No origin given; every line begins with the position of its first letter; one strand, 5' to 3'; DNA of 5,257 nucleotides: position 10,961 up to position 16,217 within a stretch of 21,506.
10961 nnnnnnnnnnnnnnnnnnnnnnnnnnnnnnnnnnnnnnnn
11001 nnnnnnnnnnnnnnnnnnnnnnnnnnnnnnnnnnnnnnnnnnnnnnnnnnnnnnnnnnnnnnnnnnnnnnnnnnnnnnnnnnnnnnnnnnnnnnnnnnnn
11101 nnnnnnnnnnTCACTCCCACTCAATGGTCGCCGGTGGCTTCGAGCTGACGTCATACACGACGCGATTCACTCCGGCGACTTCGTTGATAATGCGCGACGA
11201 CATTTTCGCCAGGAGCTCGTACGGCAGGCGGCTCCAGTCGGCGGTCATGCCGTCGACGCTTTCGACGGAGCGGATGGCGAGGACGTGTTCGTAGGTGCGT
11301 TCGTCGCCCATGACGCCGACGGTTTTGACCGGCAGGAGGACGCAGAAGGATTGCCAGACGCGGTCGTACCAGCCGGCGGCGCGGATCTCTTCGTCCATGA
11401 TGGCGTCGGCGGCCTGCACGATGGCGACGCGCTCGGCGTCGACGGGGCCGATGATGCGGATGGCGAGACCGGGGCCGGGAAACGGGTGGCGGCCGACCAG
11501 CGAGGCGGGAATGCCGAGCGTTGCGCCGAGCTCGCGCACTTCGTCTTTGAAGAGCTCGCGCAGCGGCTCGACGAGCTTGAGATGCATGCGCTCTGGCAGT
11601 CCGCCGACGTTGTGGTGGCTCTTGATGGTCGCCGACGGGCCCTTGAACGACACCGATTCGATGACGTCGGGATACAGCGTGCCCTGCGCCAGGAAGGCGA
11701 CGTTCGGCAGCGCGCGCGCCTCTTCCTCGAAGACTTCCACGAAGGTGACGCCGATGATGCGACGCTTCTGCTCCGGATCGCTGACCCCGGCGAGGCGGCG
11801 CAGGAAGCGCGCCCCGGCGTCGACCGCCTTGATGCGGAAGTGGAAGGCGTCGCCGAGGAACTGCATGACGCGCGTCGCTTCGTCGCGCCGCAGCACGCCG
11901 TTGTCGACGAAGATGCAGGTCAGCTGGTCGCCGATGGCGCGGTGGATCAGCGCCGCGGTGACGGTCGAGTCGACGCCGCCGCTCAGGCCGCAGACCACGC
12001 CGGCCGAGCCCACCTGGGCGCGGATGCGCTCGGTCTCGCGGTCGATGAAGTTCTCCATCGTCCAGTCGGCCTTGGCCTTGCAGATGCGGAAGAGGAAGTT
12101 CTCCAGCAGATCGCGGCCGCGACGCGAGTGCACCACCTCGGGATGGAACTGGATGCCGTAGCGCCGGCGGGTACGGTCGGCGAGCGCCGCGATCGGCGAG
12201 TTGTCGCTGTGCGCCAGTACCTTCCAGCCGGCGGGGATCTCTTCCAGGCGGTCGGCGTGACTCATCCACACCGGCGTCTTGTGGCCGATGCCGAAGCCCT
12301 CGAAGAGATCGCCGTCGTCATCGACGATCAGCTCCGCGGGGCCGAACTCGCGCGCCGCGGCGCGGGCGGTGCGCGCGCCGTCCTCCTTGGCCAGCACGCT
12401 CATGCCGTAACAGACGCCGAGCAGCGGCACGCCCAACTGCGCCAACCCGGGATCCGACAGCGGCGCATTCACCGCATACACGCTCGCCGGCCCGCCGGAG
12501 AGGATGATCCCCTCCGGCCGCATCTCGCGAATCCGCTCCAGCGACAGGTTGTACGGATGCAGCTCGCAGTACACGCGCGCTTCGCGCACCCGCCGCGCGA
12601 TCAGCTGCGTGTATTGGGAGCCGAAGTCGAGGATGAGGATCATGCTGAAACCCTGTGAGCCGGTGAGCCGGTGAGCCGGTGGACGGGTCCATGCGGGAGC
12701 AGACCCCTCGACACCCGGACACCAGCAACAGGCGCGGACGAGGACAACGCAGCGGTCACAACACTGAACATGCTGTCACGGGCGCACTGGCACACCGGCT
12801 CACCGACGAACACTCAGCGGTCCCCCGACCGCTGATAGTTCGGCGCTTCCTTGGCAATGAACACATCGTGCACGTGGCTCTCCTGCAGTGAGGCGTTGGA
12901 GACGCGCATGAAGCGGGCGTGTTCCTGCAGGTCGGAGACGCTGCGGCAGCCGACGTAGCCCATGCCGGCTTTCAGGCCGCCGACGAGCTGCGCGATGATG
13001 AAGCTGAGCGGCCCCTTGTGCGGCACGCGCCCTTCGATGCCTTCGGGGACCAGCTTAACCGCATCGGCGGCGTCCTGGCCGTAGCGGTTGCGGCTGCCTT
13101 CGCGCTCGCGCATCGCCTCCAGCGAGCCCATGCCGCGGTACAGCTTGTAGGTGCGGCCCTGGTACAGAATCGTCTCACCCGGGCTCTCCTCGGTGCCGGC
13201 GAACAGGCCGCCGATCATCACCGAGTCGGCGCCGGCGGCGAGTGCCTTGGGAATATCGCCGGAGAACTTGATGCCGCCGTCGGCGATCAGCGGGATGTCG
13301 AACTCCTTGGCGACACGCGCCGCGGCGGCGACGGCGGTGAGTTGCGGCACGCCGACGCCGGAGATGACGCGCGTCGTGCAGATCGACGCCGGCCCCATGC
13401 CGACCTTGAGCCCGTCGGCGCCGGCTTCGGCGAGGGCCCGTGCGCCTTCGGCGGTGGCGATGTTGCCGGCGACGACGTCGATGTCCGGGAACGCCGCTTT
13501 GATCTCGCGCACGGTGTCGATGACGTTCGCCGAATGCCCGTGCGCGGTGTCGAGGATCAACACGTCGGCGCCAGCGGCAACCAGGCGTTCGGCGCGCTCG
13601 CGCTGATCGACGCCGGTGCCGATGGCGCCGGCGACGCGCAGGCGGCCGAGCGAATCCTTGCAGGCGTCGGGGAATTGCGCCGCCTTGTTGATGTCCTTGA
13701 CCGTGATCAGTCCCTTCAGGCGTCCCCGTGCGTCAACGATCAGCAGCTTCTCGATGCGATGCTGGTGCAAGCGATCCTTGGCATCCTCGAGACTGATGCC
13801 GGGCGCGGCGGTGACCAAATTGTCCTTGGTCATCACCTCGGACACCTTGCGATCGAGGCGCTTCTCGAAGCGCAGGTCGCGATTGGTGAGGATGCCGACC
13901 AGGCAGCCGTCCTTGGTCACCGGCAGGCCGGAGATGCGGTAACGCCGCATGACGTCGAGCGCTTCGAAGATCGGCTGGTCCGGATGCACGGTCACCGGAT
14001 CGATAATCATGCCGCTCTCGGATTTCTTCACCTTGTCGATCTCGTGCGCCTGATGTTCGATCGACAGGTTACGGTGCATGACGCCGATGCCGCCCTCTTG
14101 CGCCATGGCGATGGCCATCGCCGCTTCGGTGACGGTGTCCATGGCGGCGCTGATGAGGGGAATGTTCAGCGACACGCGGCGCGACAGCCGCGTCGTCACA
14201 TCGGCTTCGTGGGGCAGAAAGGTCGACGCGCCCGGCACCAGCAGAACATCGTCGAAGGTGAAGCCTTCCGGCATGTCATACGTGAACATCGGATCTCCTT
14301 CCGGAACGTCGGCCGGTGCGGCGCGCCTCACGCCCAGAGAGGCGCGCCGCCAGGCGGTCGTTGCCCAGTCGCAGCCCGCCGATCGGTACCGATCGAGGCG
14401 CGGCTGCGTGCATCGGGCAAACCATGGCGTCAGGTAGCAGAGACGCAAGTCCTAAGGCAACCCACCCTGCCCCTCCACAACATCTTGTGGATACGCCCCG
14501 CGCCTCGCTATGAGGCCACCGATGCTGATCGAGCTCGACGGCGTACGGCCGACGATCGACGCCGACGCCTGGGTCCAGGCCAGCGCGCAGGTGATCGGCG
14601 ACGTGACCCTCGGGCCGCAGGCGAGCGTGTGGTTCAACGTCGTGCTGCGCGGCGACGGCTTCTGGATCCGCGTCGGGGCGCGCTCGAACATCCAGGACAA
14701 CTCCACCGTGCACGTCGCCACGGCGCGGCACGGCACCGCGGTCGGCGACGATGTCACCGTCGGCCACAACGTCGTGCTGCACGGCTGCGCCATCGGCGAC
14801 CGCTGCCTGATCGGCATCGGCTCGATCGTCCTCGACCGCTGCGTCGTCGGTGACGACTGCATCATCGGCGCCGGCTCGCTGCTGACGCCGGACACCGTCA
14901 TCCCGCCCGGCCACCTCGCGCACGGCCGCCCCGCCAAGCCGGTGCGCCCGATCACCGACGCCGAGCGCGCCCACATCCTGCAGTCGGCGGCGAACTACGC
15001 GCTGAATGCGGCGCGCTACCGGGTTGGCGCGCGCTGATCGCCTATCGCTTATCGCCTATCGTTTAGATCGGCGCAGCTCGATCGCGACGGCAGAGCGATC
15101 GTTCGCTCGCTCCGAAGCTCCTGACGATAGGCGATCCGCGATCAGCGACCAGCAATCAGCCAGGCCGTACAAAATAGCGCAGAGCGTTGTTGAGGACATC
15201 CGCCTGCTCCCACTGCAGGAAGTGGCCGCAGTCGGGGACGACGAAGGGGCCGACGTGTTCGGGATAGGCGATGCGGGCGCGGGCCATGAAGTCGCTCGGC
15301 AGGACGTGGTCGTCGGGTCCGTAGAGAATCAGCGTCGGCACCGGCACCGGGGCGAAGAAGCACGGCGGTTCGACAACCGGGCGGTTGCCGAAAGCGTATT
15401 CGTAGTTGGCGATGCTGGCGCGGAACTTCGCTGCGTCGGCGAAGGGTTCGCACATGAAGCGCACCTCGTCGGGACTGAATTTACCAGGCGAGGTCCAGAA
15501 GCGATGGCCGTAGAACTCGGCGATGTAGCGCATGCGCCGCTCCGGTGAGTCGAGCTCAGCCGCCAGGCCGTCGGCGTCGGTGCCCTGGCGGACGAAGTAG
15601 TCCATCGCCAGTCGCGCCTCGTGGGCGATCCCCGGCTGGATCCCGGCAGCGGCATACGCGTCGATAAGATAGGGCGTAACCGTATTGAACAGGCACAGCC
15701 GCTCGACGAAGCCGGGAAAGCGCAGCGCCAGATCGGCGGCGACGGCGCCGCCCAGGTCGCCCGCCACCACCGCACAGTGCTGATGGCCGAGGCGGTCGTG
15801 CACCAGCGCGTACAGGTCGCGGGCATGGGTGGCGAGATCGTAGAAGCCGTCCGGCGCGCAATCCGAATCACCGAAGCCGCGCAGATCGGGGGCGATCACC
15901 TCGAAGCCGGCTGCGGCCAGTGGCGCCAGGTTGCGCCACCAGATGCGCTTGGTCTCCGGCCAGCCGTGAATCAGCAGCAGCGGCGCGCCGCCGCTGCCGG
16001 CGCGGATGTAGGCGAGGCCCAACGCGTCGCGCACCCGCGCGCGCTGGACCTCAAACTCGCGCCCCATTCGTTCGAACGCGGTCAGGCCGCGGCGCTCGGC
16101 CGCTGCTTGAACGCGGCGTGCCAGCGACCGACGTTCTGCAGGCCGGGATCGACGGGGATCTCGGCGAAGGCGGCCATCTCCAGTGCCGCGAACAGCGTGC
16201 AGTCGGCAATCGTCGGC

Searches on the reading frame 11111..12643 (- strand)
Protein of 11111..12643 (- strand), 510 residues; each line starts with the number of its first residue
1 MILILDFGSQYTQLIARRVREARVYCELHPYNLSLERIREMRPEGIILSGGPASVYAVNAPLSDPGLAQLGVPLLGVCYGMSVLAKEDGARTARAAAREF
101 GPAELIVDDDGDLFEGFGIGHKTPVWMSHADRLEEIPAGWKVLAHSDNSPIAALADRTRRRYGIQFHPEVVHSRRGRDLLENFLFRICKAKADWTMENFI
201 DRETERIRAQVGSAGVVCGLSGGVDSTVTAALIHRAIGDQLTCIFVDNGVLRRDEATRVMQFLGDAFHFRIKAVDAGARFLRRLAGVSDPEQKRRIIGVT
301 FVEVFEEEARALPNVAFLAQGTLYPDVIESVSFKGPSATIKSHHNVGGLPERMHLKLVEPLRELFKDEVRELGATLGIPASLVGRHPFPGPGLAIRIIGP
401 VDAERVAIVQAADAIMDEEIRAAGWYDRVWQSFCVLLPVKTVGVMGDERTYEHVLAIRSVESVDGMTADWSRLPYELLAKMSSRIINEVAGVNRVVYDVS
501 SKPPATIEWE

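Call 25: search_protein_families(library=pfam, proteins=[window:11111-12643:-], max_evalue=0.00001)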
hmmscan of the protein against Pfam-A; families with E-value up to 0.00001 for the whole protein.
window:11111-12643:- (510 aa): 3 families
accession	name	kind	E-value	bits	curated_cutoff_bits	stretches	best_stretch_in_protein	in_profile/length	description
PF00958.27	GMP_synt_C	-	1.8e-45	153.3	27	1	418-509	1-92/92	GMP synthase C terminal domain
PF00117.34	GATase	-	1.2e-39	136.4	22.8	1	3-186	1-189/190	Glutamine amidotransferase class-I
PF02540.23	NAD_synthase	-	1.1e-10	41.6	21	1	210-246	15-52/242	NAD synthase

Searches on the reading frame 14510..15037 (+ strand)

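Call 25: search_protein_families(library=pfam, proteins=[window:14510-15037:+], max_evalue=0.00001)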
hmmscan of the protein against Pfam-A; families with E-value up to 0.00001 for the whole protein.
window:14510-15037:+ (175 aa): 4 families
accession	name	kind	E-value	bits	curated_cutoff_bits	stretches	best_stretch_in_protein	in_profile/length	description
PF00132.30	Hexapep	-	2.2e-20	71.8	27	1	93-126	2-35/36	Bacterial transferase hexapeptide (six repeats)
PF25084.1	LbH_EIF2B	-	1.9e-08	34.7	54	1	55-133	24-101/105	EIF2B subunit epsilon LbH domain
PF14602.12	Hexapep_2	-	2.5e-08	33.9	27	0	95-126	4-33/34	Hexapeptide repeat of succinyl-transferase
PF21711.3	DCTN5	-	8.3e-08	32.5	40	1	33-142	35-151/182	Dynactin subunit 5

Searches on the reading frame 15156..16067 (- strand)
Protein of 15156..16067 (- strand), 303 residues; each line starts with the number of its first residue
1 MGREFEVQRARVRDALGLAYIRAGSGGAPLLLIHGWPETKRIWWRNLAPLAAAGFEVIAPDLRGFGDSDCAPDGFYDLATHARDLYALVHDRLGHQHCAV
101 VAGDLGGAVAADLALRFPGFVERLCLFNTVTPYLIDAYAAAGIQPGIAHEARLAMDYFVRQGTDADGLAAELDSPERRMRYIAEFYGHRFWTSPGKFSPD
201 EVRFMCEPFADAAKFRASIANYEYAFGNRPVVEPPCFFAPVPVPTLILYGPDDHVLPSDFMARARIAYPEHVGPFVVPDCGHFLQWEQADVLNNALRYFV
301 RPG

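Call 25: search_protein_families(library=pfam, proteins=[window:15156-16067:-], max_evalue=0.00001)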
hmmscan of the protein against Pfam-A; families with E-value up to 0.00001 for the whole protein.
window:15156-16067:- (303 aa): 3 families
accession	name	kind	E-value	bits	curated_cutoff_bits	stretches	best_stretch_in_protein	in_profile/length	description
PF00561.26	Abhydrolase_1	-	6.8e-30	105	25.8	1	29-288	2-244/245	alpha/beta hydrolase fold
PF12697.13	Abhydrolase_6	-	6.2e-22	79.8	26.3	1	30-293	1-215/217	Alpha/beta hydrolase family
PF12146.15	Hydrolase_4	-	2.1e-10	40.7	27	1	30-130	7-110/239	Serine aminopeptidase, S33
